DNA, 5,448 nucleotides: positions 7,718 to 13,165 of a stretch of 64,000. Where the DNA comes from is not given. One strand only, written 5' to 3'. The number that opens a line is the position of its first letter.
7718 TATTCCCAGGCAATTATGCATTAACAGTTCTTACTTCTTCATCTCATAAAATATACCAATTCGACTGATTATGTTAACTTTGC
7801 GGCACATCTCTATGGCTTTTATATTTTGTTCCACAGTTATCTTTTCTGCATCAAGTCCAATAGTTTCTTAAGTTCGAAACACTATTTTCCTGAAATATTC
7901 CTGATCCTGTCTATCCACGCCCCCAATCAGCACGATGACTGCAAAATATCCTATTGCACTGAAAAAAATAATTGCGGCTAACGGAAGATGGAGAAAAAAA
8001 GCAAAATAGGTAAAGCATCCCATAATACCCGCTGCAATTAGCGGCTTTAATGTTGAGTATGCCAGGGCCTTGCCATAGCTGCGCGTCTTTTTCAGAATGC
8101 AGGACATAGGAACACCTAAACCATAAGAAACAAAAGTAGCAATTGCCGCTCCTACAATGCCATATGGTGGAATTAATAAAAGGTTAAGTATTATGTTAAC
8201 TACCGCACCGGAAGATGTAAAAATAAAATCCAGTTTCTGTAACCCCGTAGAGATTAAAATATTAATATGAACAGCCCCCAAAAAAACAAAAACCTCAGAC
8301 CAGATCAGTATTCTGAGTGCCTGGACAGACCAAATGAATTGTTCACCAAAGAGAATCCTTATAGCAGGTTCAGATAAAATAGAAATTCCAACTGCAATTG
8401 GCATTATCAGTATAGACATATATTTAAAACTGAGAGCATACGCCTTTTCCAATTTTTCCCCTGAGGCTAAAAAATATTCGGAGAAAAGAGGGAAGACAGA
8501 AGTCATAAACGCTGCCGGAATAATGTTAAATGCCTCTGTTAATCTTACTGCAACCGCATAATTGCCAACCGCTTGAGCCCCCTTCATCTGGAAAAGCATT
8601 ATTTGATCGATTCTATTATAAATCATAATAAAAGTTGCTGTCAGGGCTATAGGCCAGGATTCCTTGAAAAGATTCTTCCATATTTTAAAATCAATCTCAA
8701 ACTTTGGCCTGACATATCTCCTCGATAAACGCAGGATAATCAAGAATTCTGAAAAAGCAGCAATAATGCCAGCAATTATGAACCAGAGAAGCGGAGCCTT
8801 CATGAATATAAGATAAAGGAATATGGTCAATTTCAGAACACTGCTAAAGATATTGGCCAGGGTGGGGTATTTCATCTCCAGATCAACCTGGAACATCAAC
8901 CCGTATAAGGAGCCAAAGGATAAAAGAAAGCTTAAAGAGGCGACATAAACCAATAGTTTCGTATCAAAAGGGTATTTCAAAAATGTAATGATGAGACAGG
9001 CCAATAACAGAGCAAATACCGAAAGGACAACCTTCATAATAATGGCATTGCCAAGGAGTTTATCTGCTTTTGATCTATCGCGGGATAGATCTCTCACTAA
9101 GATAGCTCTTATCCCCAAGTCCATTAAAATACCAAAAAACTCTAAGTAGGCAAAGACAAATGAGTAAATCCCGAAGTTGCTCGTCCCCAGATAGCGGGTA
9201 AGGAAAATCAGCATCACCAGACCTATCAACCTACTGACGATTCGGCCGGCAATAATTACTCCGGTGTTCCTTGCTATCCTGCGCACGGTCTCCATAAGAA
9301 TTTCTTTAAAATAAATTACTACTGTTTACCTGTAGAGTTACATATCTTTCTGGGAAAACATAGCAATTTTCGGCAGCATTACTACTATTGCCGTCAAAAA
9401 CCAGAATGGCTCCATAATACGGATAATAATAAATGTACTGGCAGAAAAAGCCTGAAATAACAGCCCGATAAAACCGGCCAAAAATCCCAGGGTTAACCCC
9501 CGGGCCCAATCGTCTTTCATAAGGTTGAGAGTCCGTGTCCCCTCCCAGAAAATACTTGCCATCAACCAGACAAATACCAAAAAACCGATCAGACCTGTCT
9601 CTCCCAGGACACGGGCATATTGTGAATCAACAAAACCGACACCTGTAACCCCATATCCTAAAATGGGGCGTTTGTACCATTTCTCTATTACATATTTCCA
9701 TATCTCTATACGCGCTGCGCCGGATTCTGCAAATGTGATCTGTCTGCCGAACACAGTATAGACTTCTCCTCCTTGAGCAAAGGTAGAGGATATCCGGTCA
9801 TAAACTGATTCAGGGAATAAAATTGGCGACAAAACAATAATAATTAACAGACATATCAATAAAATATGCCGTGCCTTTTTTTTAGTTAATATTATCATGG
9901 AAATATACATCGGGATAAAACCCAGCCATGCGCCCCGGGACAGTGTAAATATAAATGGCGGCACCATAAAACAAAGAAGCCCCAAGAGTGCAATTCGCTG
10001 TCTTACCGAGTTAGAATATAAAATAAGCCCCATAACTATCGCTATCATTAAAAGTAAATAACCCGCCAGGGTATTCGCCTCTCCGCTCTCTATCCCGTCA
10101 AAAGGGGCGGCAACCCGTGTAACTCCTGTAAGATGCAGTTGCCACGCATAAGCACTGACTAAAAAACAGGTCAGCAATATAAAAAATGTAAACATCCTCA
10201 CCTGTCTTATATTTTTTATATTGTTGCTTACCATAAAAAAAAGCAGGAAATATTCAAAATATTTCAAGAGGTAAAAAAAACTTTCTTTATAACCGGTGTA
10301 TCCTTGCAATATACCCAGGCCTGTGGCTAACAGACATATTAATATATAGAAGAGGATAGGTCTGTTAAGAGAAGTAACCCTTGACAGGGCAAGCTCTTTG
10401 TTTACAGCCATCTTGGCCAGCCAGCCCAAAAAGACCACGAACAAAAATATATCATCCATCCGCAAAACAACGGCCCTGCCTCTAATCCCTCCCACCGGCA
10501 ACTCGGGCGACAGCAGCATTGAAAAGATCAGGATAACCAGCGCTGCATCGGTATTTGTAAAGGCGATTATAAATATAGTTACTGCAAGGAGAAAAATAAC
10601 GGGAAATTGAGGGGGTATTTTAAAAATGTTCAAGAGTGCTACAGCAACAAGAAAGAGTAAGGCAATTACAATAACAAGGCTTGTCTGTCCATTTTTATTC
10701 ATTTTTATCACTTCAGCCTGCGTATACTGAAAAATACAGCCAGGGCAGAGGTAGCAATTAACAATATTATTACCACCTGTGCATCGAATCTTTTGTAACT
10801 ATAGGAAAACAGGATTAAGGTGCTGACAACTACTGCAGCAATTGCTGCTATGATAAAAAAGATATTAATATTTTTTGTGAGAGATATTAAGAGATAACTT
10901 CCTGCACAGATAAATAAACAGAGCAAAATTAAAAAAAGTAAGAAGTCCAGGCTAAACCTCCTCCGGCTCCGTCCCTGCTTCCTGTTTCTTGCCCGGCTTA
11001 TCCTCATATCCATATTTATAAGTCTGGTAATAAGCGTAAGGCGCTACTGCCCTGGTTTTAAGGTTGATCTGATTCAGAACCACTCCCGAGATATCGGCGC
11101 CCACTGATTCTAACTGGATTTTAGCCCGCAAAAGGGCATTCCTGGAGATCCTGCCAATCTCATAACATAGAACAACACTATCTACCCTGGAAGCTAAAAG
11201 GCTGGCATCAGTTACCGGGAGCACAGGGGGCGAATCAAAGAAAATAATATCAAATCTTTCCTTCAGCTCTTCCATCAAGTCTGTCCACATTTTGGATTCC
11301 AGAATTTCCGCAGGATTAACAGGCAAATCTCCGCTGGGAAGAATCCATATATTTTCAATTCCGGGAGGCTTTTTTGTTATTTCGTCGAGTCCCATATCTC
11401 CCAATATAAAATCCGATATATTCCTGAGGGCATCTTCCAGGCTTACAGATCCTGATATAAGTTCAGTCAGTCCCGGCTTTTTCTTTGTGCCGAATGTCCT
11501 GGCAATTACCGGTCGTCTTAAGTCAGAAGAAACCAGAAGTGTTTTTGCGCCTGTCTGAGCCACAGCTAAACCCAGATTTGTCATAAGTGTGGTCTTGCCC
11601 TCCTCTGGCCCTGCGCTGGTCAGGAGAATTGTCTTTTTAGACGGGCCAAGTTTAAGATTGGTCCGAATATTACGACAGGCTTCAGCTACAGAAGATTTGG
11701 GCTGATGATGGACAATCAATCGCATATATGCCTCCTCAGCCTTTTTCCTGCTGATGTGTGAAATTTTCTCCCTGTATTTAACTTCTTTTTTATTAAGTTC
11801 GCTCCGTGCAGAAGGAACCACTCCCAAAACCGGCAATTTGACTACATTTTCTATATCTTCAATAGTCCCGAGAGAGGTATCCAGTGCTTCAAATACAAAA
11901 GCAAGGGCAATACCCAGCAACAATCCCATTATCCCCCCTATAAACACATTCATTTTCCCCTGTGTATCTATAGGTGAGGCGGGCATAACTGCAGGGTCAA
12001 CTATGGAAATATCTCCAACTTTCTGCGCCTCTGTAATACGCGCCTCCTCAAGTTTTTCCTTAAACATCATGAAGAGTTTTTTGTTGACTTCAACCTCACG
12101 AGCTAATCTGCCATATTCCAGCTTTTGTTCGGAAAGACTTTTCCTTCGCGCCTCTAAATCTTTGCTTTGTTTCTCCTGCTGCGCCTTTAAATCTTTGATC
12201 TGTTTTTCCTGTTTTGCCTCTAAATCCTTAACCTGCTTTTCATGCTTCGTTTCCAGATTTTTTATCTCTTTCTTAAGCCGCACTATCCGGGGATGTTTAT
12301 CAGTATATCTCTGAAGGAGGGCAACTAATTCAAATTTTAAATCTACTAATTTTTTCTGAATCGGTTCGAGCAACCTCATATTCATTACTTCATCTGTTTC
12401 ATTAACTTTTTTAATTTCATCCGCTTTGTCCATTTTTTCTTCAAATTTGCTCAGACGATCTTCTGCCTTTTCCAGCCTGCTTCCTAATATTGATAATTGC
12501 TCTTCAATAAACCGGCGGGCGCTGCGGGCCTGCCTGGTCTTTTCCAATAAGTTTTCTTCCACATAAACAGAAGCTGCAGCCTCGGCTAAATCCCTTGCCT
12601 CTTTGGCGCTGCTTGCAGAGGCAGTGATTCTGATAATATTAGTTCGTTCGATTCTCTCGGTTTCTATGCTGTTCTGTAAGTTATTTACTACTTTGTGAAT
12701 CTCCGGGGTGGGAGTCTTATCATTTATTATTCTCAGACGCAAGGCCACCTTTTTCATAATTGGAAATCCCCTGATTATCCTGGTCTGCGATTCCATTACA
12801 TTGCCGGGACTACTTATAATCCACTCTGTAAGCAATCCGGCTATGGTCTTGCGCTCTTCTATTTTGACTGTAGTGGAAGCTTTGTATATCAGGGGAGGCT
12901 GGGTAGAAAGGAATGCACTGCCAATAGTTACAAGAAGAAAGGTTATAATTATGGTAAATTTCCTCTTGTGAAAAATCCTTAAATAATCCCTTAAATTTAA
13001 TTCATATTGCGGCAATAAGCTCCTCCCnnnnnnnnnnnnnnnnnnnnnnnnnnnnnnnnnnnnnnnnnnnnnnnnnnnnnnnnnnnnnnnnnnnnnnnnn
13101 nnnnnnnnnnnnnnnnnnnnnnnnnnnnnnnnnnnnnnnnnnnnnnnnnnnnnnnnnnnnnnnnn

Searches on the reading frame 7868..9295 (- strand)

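Call 7: search_protein_families(library=ncbifam, proteins=[window:7868-9295:-], max_evalue=0.00001)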
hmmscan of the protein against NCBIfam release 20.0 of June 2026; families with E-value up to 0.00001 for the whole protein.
window:7868-9295:- (475 aa): 6 families
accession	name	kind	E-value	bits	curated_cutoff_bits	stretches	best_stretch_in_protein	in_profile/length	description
NF007773.0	PRK10459.1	equivalog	1.8e-21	76.7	273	1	19-432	19-435/492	MOP flippase family protein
NF041871.1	Wzx_EPS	equivalog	2.2e-17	63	800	1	18-389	13-389/492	exopolysaccharide biosynthesis flippase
NF047674.1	TeichurnBiosyTuaB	equivalog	4.1e-17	62.4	580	1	19-370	20-371/469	teichuronic acid biosynthesis protein TuaB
NF050818.1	PolSacchBiosHfsF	equivalog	3.9e-14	52.5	700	1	18-423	13-423/468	polysaccharide biosynthesis protein HfsF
NF058658.1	Oglyco_Wzx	exception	4.8e-14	52.2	720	1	20-390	23-389/478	O-glycosylation flippase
TIGR01695.1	murJ_mviN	equivalog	1.2e-11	44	235.55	1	8-456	3-484/506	murein biosynthesis integral membrane protein MurJ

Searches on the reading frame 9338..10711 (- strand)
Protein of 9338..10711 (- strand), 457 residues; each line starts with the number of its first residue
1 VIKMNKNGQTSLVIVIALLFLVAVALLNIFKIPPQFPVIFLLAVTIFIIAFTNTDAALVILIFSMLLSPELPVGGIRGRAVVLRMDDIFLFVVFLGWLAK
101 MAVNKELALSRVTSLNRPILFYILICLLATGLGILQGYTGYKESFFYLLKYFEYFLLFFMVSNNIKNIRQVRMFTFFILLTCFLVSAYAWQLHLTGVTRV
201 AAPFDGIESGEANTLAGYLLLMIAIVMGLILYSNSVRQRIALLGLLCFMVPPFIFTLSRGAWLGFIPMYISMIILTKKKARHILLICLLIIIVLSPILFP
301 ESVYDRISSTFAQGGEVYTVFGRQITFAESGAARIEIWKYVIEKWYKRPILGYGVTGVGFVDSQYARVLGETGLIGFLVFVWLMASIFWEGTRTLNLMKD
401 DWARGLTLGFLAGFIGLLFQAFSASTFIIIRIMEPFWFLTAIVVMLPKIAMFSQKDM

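Call 7: search_protein_families(library=ncbifam, proteins=[window:9338-10711:-], max_evalue=0.00001)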
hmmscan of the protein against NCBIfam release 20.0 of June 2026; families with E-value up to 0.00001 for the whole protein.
window:9338-10711:- (457 aa): 2 families
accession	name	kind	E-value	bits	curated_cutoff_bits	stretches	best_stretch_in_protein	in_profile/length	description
TIGR00947.1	2A73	equivalog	9.8e-14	51.2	366.4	1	97-444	52-420/425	IctB family putative bicarbonate transporter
TIGR03097.1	PEP_O_lig_1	hypoth_equivalog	2.8e-09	36.3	188.1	1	89-407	48-368/408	putative O-glycosylation ligase, exosortase A system-associated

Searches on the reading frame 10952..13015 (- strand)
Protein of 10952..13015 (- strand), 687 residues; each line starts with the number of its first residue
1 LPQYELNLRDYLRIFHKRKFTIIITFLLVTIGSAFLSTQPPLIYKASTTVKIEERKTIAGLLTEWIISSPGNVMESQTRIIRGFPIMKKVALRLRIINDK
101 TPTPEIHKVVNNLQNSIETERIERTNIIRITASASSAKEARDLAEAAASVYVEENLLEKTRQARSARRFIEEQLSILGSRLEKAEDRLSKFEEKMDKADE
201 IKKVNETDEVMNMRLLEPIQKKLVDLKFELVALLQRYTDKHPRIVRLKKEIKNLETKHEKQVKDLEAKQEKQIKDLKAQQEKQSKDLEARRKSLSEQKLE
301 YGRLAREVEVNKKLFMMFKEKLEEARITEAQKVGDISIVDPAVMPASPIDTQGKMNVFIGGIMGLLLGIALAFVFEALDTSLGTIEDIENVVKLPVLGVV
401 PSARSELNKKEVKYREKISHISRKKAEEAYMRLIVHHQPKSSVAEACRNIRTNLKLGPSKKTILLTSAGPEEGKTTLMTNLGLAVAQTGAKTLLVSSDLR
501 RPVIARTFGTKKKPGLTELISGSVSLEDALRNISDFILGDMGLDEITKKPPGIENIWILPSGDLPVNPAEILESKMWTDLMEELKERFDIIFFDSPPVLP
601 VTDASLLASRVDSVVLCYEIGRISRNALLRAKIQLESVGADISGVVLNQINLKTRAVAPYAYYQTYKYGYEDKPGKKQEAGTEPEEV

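Call 7: search_protein_families(library=ncbifam, proteins=[window:10952-13015:-], max_evalue=0.00001)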
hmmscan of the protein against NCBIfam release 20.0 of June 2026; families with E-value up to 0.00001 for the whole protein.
window:10952-13015:- (687 aa): 10 families
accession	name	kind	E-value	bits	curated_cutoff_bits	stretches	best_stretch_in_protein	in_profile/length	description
TIGR01005.1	eps_transp_fam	subfamily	4.8e-55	187.1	411.7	1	235-676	309-734/754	exopolysaccharide transport protein family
NF008568.0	PRK11519.1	equivalog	9.1e-54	182.8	1068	1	109-671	210-718/720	tyrosine-protein kinase Wzc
NF007350.0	PRK09841.1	equivalog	6.8e-51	173.2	1248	1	109-673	210-725/726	tyrosine-protein kinase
TIGR03007.1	pepcterm_ChnLen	equivalog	3.9e-48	163.9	278.85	2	194-420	223-480/498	XrtA system polysaccharide chain length determinant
TIGR01007.1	eps_fam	subfamily_domain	1.2e-46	158.8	108.05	1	446-663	2-203/204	polysaccharide biosynthesis tyrosine autokinase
TIGR03017.1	EpsF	equivalog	2.2e-30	105.8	422.75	2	201-400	241-443/444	chain length determinant protein EpsF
TIGR03029.1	EpsG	equivalog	1.8e-29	102.8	313.8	1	432-649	72-274/274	chain length determinant protein tyrosine kinase EpsG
TIGR03018.1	pepcterm_TyrKin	hypoth_equivalog_domain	1.8e-29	102.6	230.65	1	433-648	1-207/207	XrtA-associated tyrosine autokinase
TIGR01006.1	polys_exp_MPA1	subfamily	7.2e-16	58.3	296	1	325-402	146-223/226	CspC family polysaccharide chain length determinant protein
TIGR01969.1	minD_arch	subfamily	1.3e-11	44.2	201.75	1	463-655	3-175/251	cell division ATPase MinD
